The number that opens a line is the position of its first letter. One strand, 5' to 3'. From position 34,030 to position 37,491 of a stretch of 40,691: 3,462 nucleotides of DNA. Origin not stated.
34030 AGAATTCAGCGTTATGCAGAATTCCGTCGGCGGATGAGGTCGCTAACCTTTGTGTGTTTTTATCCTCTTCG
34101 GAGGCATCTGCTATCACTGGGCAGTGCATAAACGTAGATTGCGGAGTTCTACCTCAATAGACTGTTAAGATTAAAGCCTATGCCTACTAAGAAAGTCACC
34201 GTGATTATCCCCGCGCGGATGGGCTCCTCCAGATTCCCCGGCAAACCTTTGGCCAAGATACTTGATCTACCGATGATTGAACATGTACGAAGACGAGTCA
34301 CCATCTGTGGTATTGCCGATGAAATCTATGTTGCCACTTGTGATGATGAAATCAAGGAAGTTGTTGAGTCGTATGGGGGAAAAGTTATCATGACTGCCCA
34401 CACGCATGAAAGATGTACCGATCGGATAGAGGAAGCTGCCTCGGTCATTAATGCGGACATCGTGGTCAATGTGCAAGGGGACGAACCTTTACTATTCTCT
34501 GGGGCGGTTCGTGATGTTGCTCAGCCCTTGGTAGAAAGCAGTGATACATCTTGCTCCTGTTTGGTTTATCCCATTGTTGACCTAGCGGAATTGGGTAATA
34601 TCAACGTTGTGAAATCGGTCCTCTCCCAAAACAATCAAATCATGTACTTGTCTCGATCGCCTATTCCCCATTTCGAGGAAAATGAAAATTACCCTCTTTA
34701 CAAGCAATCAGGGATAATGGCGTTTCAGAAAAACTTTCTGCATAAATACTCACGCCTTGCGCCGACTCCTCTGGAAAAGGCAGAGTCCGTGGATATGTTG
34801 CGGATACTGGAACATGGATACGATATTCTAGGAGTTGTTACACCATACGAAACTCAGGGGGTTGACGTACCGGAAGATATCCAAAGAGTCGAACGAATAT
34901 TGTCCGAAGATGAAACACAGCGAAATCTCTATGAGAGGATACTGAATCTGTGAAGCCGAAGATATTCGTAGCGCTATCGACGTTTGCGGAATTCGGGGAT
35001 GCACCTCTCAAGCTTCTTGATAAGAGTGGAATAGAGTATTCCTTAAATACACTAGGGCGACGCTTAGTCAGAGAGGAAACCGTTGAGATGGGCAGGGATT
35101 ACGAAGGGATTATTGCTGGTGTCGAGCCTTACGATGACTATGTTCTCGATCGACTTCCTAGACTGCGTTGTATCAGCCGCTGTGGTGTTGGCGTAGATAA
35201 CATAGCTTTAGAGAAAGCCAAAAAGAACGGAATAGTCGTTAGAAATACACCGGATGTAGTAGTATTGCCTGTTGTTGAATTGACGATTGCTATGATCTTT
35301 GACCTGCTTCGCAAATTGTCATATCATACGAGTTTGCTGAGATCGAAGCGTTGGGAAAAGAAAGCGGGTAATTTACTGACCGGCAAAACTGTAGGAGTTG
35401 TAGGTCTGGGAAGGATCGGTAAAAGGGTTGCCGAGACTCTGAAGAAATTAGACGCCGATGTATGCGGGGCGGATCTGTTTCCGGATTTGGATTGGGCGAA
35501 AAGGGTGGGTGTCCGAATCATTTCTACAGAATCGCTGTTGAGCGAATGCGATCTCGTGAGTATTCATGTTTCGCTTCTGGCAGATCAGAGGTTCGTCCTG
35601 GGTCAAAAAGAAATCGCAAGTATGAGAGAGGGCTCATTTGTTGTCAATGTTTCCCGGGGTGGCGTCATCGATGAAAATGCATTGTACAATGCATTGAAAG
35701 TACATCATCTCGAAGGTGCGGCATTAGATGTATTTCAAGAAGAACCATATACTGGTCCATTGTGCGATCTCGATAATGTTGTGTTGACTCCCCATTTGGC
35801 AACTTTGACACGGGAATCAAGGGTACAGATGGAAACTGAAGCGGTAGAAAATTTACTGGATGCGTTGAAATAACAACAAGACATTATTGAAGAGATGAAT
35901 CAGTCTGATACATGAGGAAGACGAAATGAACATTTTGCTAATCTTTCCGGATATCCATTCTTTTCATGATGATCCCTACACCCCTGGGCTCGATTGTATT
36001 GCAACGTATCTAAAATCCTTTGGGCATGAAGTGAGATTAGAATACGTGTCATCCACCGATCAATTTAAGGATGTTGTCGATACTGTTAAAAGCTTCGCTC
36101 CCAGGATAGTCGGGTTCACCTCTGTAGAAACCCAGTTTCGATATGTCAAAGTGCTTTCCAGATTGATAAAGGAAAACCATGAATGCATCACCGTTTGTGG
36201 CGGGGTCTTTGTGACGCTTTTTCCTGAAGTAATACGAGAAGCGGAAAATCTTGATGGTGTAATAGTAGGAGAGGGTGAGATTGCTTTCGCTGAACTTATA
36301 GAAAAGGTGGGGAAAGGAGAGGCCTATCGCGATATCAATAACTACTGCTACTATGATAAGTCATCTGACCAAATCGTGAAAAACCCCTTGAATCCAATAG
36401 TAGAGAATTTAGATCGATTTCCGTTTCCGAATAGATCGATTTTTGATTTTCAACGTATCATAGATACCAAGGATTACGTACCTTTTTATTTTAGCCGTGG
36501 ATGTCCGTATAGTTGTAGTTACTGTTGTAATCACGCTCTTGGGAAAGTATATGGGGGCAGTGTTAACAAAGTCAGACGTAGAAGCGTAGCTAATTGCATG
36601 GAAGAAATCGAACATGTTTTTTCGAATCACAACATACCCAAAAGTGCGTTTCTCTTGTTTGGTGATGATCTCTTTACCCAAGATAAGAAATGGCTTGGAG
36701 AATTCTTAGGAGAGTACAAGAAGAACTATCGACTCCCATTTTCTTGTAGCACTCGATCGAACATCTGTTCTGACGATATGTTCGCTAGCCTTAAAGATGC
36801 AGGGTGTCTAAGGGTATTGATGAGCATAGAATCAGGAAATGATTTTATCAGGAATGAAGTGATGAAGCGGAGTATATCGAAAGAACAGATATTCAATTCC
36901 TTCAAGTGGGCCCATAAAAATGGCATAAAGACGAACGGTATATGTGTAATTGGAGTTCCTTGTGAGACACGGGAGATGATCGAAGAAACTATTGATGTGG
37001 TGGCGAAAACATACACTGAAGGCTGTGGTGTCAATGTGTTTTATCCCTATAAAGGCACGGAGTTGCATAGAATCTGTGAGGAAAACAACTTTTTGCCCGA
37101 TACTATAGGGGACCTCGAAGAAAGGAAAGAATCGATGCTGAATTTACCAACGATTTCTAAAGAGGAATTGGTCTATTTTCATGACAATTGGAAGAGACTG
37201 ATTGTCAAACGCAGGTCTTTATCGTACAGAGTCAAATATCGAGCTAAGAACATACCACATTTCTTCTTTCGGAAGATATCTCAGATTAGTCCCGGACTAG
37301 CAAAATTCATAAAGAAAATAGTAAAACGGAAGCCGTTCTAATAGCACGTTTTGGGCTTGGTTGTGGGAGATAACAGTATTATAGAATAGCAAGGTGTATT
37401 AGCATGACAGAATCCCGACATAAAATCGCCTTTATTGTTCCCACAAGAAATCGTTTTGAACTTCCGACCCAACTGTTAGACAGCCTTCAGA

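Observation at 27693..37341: Eleven-gene sub-operon that looks like a PEP-independent, aldolase-based route to a second, heavily tailored CMP-activated sugar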

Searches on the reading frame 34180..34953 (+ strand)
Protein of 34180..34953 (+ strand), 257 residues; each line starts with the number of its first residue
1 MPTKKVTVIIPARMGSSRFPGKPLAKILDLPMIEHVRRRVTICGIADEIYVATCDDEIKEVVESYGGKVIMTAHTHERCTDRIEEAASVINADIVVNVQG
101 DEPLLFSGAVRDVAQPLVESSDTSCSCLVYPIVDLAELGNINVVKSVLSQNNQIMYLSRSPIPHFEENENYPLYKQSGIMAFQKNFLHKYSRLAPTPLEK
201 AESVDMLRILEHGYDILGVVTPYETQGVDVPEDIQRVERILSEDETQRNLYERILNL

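Call 4: search_protein_families(library=pfam, proteins=[window:34180-34953:+], max_evalue=0.001)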
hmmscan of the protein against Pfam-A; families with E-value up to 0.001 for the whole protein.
window:34180-34953:+ (257 aa): 2 families
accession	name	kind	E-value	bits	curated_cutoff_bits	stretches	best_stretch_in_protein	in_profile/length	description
PF02348.25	CTP_transf_3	-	6.7e-48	163.8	22.6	1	8-216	2-217/217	Cytidylyltransferase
PF12804.13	NTP_transf_3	-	3.8e-07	30.9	27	1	13-121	11-115/160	MobA-like NTP transferase domain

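Call 5: search_protein_families(library=ncbifam, proteins=[window:34180-34953:+], max_evalue=0.001)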
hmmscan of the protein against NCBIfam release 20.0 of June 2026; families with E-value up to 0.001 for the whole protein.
window:34180-34953:+ (257 aa): 6 families
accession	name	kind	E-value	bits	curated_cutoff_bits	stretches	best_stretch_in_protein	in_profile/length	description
NF009905.0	PRK13368.1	subfamily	8.9e-85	283.9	255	1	5-244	2-241/243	3-deoxy-manno-octulosonate cytidylyltransferase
NF003952.0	PRK05450.1-5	subfamily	2.8e-76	255.9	193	1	5-244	2-248/250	3-deoxy-manno-octulosonate cytidylyltransferase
NF003950.0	PRK05450.1-3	subfamily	1.1e-67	228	234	1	5-245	2-246/248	3-deoxy-manno-octulosonate cytidylyltransferase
NF003948.0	PRK05450.1-1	equivalog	3.8e-53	180.2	281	1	3-243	3-245/248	3-deoxy-manno-octulosonate cytidylyltransferase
TIGR00466.1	kdsB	equivalog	2.8e-48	164.4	155.2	1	6-235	3-241/241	3-deoxy-manno-octulosonate cytidylyltransferase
TIGR03584.1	PseF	equivalog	1e-09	38.4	205.7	1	8-75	2-69/222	pseudaminic acid cytidylyltransferase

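Call 32: search_solved_structures(query=window:34180-34953:+, max_evalue=0.00001, show_alignments=3)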
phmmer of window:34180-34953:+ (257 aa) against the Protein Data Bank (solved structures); distinct sequences matched with E-value up to 0.00001: 16.
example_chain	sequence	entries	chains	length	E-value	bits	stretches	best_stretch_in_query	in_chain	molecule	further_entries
1gq9_A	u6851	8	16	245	2.6e-45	158.2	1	5-244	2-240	3-DEOXY-MANNO-OCTULOSONATE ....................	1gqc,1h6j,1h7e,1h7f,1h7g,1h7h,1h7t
3oam_A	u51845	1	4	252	9.4e-42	146.5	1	6-243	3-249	3-deoxy-manno-octulosonate cytidylyltransferase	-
3tqd_A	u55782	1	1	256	4.5e-41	144.3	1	7-238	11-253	3-deoxy-manno-octulosonate cytidylyltransferase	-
8ees_A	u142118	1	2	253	2.9e-40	141.6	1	8-239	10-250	3-deoxy-manno-octulosonate cytidylyltransferase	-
1vh3_A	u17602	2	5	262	1.9e-38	135.7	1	6-244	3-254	3-deoxy-manno-octulosonate cytidylyltransferase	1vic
3duv_A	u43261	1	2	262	2.6e-38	135.2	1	6-243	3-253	3-deoxy-manno-octulosonate cytidylyltransferase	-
4fcu_A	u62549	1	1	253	6.1e-38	134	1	8-239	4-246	3-deoxy-manno-octulosonate cytidylyltransferase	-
3pol_A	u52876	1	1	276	6.7e-38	133.9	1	8-239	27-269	3-deoxy-manno-octulosonate cytidylyltransferase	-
1vh1_A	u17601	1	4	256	9.6e-37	130.1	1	7-238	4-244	3-deoxy-manno-octulosonate cytidylyltransferase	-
3k8d_A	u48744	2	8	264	1.2e-36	129.8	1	7-238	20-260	3-deoxy-manno-octulosonate cytidylyltransferase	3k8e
3jtj_A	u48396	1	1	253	3.1e-36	128.4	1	8-241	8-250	3-deoxy-manno-octulosonate cytidylyltransferase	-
4xwi_A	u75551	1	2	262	3.3e-36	128.4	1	3-241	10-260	3-deoxy-manno-octulosonate cytidylyltransferase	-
2y6p_A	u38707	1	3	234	3.2e-31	112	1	7-241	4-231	3-DEOXY-MANNO-OCTULOSONATE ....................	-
9t4z_A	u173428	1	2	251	8.9e-08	35.3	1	2-72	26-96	PpNeuA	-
6oew_A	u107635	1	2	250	3.9e-07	33.2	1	5-108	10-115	Cytidylyltransferase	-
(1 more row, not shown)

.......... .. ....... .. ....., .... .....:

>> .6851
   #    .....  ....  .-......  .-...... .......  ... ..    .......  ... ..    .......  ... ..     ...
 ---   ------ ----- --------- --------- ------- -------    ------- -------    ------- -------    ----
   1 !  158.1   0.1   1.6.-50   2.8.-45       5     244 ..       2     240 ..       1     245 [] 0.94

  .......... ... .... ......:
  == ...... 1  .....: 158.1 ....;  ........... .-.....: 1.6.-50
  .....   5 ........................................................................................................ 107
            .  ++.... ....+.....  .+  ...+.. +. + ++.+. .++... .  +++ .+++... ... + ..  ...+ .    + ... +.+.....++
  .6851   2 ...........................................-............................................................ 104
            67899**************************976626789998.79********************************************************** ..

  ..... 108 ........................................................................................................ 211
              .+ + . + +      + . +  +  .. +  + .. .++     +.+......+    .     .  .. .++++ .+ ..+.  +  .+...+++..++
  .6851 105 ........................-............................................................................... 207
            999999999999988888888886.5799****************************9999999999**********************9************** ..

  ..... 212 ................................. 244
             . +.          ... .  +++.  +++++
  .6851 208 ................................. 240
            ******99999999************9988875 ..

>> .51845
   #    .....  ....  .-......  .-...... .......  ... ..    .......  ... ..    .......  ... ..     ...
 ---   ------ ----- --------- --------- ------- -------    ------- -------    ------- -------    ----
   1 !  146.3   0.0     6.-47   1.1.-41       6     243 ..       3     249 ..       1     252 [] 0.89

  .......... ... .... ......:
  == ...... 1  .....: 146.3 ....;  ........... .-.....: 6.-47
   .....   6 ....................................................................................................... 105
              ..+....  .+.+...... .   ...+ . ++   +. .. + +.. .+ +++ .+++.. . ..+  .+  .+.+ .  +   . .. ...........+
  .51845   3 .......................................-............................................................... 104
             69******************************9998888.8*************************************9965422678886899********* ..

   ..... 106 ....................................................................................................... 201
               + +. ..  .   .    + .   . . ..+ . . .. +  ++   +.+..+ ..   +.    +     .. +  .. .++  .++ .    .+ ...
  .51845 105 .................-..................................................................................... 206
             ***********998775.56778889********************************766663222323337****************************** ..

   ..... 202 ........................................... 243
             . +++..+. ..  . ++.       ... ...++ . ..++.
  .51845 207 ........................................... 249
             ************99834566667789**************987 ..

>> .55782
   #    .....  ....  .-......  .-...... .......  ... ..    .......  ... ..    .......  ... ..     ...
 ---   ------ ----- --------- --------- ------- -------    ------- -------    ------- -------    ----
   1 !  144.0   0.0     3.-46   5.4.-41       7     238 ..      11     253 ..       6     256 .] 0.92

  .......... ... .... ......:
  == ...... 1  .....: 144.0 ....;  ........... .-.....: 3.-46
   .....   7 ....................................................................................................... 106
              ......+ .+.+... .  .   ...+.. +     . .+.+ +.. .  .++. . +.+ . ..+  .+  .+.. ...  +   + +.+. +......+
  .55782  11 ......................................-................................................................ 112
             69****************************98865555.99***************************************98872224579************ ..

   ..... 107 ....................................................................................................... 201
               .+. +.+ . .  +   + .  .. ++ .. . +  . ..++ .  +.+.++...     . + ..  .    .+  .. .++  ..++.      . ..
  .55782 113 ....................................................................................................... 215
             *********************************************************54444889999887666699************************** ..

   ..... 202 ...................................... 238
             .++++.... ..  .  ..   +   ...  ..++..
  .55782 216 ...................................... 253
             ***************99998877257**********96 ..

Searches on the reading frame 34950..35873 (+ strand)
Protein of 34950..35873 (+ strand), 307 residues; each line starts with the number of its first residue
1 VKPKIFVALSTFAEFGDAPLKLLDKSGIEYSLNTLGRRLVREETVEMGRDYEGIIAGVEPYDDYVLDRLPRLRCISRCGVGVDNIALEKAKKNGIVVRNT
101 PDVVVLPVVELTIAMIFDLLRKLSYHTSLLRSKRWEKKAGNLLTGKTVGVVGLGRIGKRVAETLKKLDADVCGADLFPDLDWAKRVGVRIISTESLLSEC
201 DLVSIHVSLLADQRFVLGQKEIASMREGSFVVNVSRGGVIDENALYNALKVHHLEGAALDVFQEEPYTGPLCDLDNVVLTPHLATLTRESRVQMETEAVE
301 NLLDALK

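Call 4: search_protein_families(library=pfam, proteins=[window:34950-35873:+], max_evalue=0.001)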
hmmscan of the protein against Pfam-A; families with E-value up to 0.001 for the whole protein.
window:34950-35873:+ (307 aa): 3 families
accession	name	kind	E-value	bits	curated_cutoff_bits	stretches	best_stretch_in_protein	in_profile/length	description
PF02826.25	2-Hacid_dh_C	-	5.3e-50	169.7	25.1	1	113-284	1-178/178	D-isomer specific 2-hydroxyacid dehydrogenase, NAD binding domain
PF00389.36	2-Hacid_dh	-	2.5e-22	79.4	24.6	1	20-307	12-125/134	D-isomer specific 2-hydroxyacid dehydrogenase, catalytic domain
PF03446.21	NAD_binding_2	-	0.00035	21.1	21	1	147-252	1-110/161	NAD binding domain of 6-phosphogluconate dehydrogenase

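Call 5: search_protein_families(library=ncbifam, proteins=[window:34950-35873:+], max_evalue=0.001)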
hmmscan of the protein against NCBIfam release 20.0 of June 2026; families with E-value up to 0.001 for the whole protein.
window:34950-35873:+ (307 aa): 24 families
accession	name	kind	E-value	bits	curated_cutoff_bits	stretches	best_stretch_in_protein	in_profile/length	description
TIGR01327.1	PGDH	equivalog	8.7e-70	236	454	1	38-307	28-302/525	phosphoglycerate dehydrogenase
NF009714.1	PRK13243.1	equivalog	4.4e-56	190.6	455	1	1-303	1-310/332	glyoxylate reductase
NF008759.0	PRK11790.1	equivalog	1.5e-46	158.9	404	1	64-304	69-315/410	phosphoglycerate dehydrogenase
NF011938.0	PRK15409.1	equivalog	9.6e-42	143.1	492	1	43-307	38-310/324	glyoxylate/hydroxypyruvate reductase GhrB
NF006263.0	PRK08410.1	equivalog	1.8e-40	139.3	389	1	42-305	34-306/311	D-2-hydroxyacid dehydrogenase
NF005069.0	PRK06487.1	equivalog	1.2e-38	132.9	448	1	42-301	40-306/320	2-hydroxyacid dehydrogenase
NF041369.1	Dhydh_Halo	equivalog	1.2e-35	123.3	400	1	78-294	62-283/305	D-2-hydroxyacid dehydrogenase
NF005387.0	PRK06932.1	equivalog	7.8e-32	110.5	492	1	41-301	35-304/314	2-hydroxyacid dehydrogenase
NF000492.1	vanH_gen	exception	1.2e-30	106.7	540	1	73-265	68-255/312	D-lactate dehydrogenase VanH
NF006374.0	PRK08605.1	subfamily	7.7e-30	104.1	356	1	37-267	32-268/332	D-lactate dehydrogenase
NF005750.0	PRK07574.1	equivalog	3.9e-29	101.9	329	1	67-302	110-352/386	NAD-dependent formate dehydrogenase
NF001309.0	PRK00257.1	equivalog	4.9e-27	94.9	434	1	71-297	58-269/379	4-phosphoerythronate dehydrogenase PdxB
NF000371.1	vanH_Agroup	exception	2.2e-26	92.8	700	1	73-265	73-260/322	VanH-A/VanH-Pt family D-lactate dehydrogenase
NF005027.0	PRK06436.1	equivalog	2.9e-23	82.5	261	1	62-302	42-276/303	2-hydroxyacid dehydrogenase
NF000128.1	vanH-Sc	exception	3.6e-22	78.9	650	1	39-265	51-275/337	D-lactate dehydrogenase VanH-Sc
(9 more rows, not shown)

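Call 39: search_solved_structures(query=window:34950-35873:+, max_evalue=1e-10, show_alignments=1)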
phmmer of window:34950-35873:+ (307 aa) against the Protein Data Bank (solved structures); distinct sequences matched with E-value up to 1e-10: 150 (the best 60 are shown).
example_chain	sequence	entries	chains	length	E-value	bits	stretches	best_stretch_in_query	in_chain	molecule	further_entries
1wwk_A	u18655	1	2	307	1.3e-51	179.2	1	42-306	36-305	phosphoglycerate dehydrogenase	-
7dkm_A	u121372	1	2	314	5.4e-46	160.8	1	37-304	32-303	D-3-phosphoglycerate dehydrogenase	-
6plf_A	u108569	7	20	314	5.4e-46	160.8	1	37-304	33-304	D-3-phosphoglycerate dehydrogenase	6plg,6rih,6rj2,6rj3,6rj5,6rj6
2g76_A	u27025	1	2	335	5.9e-46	160.6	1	37-304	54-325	D-3-phosphoglycerate dehydrogenase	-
6cwa_A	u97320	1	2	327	6.2e-46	160.6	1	37-304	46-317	D-3-phosphoglycerate dehydrogenase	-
7cvp_A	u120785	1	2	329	6.4e-46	160.5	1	37-304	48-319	D-3-phosphoglycerate dehydrogenase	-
7ewh_A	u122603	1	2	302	7.3e-46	160.3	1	37-298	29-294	D-3-phosphoglycerate dehydrogenase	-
5n6c_A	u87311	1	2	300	8.1e-46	160.2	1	37-297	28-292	D-3-phosphoglycerate dehydrogenase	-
5aov_A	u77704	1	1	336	4.6e-42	147.9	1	1-303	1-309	GLYOXYLATE REDUCTASE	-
3ddn_A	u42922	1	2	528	4.5e-41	144.6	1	60-303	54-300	D-3-phosphoglycerate dehydrogenase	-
1ygy_A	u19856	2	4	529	4.5e-41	144.6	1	60-303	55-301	D-3-phosphoglycerate dehydrogenase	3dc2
2dbq_A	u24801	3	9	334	1.5e-39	139.6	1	1-302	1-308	Glyoxylate reductase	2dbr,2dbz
6bii_A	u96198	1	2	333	9.9e-39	136.9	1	37-303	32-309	Glyoxylate reductase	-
9jcm_A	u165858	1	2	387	1.6e-38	136.2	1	70-307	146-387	D-3-phosphoglycerate dehydrogenase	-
9jcn_A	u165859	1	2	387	1.2e-37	133.4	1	70-307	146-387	D-3-phosphoglycerate dehydrogenase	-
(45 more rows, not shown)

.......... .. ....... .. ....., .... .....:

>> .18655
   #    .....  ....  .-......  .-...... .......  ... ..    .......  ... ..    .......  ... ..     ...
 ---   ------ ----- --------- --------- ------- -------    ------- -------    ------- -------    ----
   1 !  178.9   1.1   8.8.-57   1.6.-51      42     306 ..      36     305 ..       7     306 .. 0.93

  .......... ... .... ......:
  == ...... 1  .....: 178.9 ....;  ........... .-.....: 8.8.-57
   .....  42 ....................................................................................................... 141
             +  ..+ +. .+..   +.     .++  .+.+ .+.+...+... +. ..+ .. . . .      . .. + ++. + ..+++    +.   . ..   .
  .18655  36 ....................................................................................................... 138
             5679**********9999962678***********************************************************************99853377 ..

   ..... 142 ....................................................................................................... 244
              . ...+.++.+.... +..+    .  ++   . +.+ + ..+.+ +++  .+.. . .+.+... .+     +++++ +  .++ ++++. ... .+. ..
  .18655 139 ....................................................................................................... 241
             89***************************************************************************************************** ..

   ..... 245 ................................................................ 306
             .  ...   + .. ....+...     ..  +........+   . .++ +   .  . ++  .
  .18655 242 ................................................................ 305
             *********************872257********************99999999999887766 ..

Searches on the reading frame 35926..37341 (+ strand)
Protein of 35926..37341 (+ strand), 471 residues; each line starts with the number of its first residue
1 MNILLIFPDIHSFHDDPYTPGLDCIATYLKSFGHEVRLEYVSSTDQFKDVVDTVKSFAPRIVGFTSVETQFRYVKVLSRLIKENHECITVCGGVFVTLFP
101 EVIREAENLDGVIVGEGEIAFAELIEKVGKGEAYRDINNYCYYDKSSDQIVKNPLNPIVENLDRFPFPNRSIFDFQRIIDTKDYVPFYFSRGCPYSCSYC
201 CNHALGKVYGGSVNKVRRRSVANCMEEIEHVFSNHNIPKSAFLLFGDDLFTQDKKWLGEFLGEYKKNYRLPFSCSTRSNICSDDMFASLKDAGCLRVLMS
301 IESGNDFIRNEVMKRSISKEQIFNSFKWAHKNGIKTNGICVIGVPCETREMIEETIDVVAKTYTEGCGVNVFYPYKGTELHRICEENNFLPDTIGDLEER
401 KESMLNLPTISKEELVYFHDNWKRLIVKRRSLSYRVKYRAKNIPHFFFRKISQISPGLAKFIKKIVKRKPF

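Call 6: search_protein_families(library=pfam, proteins=[window:35926-37341:+], max_evalue=0.001)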
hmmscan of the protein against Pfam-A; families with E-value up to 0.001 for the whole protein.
window:35926-37341:+ (471 aa): 2 families
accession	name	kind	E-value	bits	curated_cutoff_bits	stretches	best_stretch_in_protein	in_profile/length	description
PF04055.27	Radical_SAM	-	7.7e-22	78.7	29.5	1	188-357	2-164/166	Radical SAM superfamily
PF02310.24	B12-binding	-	5.3e-18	65.5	32.1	1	12-124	7-120/121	B12 binding domain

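Call 54: search_protein_families(library=ncbifam, proteins=[window:35926-37341:+], max_evalue=0.00001)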
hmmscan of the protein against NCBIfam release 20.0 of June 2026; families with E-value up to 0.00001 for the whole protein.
window:35926-37341:+ (471 aa): 18 families
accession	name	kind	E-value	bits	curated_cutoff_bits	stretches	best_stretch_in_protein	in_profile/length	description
TIGR03471.1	HpnJ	equivalog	7.7e-41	140.4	577.6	1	46-417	58-423/472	hopanoid biosynthesis associated radical SAM protein HpnJ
TIGR02026.1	BchE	equivalog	5.9e-26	91.4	481.35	1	25-418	28-419/497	magnesium-protoporphyrin IX monomethyl ester anaerobic oxidative cyclase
TIGR04479.1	bcpD_PhpK_rSAM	subfamily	5.9e-26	90.9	600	1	20-373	73-420/504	PhpK family radical SAM P-methyltransferase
TIGR04072.2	rSAM_ladder_B12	equivalog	9.8e-24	83.8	360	1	18-371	17-356/443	lipid biosynthesis B12-binding/radical SAM protein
NF038361.1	rSAM_Sden_1168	equivalog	1.2e-23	83.6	575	1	62-440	144-533/560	Sden_1168 family B12-binding radical SAM P-methyltransferase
NF050148.1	rSAM_ApyD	equivalog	4.6e-23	81.5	750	1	44-365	60-369/645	RiPP biosynthesis radical SAM protein ApyD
TIGR04013.1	B12_SAM_MJ_1487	hypoth_equivalog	4.6e-22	78.4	251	1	43-384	27-357/382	TIGR04013 family B12-binding domain/radical SAM domain-containing protein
TIGR04014.1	B12_SAM_MJ_0865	equivalog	5.1e-22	78.2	360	1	73-386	56-360/434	methyl-coenzyme M reductase glutamine C-methyltransferase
NF033070.1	rSAM_AprD4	equivalog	6.3e-19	68.2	500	1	161-390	169-396/456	AprD4 family radical SAM diol-dehydratase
TIGR03975.1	rSAM_ocin_1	subfamily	2e-18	66.3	281.85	1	48-358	118-426/606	RiPP maturation radical SAM C-methyltransferase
TIGR04367.1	HpnR_B12_rSAM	equivalog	3.5e-17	62.1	650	1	21-382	24-371/490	hopanoid C-3 methylase HpnR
NF033712.0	B12_rSAM_KedN5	subfamily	5e-16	58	700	1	51-362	55-370/624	KedN5 family methylcobalamin-dependent radical SAM C-methyltransferase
TIGR04385.1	B12_rSAM_cofa1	equivalog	4.5e-15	55.8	450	1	85-363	98-365/438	B12 lower ligand biosynthesis radical SAM protein BzaD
TIGR04295.1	B12_rSAM_oligo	hypoth_equivalog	7.5e-15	54.5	400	1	56-326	72-327/422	TIGR04295 family B12-binding domain-containing radical SAM protein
TIGR04190.1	B12_SAM_Ta0216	equivalog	5.5e-14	51.6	500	1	21-362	39-394/554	TIGR04190 family B12-binding domain/radical SAM domain protein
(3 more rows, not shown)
